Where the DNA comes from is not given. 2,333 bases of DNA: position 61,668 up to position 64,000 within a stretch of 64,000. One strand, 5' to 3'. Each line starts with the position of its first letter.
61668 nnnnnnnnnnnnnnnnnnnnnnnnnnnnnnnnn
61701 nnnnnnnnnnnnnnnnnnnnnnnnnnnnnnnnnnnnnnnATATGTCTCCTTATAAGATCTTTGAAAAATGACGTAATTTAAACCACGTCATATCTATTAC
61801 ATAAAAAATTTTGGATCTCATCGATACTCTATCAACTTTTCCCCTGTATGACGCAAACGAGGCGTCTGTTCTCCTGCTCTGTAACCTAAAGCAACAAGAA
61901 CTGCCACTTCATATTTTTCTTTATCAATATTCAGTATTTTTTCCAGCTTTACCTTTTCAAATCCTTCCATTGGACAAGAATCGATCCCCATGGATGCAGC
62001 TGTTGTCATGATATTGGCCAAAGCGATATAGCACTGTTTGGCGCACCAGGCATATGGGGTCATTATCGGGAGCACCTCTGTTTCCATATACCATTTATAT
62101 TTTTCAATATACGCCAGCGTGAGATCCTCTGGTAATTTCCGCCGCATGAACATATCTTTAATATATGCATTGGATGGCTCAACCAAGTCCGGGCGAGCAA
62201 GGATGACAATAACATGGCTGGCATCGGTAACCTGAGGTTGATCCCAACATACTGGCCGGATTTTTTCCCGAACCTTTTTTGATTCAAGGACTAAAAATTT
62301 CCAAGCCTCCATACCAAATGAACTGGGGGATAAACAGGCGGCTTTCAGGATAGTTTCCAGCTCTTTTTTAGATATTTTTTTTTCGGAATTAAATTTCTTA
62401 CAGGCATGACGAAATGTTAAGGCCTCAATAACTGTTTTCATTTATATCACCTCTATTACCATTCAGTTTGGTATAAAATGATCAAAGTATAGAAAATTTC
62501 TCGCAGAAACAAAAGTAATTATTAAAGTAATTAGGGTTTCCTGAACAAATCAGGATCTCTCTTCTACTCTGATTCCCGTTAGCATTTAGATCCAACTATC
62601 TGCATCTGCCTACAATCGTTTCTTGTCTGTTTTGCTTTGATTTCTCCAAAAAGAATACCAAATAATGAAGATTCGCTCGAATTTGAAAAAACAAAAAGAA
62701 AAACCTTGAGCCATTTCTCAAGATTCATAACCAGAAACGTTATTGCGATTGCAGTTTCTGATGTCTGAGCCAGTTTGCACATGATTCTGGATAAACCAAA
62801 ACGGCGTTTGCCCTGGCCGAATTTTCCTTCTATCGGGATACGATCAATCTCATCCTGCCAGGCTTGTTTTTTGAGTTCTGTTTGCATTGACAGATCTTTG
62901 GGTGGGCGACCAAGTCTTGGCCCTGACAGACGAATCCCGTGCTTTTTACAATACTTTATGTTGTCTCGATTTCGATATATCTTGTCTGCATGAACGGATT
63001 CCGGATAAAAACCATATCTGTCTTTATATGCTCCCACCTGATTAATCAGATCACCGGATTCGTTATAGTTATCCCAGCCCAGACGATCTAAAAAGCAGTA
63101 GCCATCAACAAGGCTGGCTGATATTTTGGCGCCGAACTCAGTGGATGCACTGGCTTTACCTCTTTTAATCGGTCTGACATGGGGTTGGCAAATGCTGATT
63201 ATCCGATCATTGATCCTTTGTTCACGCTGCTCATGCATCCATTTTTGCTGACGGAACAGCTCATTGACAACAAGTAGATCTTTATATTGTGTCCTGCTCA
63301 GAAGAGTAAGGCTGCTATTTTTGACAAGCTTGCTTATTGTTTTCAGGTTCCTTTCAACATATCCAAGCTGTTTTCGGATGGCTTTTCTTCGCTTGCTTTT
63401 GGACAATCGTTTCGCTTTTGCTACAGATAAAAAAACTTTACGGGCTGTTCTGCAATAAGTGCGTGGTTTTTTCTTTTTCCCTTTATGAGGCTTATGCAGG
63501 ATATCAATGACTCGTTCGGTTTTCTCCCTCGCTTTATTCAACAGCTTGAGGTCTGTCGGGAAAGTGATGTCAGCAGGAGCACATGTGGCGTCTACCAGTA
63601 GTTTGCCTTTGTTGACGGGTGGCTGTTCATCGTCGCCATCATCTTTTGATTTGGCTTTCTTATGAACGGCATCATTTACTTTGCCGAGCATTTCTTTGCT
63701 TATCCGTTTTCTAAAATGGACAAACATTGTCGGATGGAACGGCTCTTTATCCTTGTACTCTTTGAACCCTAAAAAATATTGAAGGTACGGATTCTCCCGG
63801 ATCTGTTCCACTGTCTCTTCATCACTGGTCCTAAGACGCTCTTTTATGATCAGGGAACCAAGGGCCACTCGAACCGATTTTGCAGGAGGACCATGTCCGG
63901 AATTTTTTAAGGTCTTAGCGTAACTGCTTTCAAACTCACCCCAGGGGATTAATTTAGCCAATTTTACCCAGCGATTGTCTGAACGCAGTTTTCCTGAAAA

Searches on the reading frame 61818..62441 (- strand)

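Call 79: search_protein_families(library=pfam, proteins=[window:61818-62441:-], max_evalue=0.00001)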
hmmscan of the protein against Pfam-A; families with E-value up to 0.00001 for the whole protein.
window:61818-62441:- (207 aa): 2 families
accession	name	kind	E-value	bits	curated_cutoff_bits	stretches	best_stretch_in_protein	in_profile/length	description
PF00881.29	Nitroreductase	-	4.5e-31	108.7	23.5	1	9-187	2-167/167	Nitroreductase family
PF14512.11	TM1586_NiRdase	-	6.8e-06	26.3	27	0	13-58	144-190/215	Putative TM nitroreductase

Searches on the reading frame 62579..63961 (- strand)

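Call 79: search_protein_families(library=pfam, proteins=[window:62579-63961:-], max_evalue=0.00001)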
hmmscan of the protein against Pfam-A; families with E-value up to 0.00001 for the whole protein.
window:62579-63961:- (460 aa): 2 families
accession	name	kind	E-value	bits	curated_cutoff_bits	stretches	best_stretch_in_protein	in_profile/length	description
PF13586.12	DDE_Tnp_1_2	-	2e-30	105.5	29.2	1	323-415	1-86/86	Transposase DDE domain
PF05598.16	DUF772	-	4e-15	56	23.1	1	24-92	1-67/74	Transposase domain (DUF772)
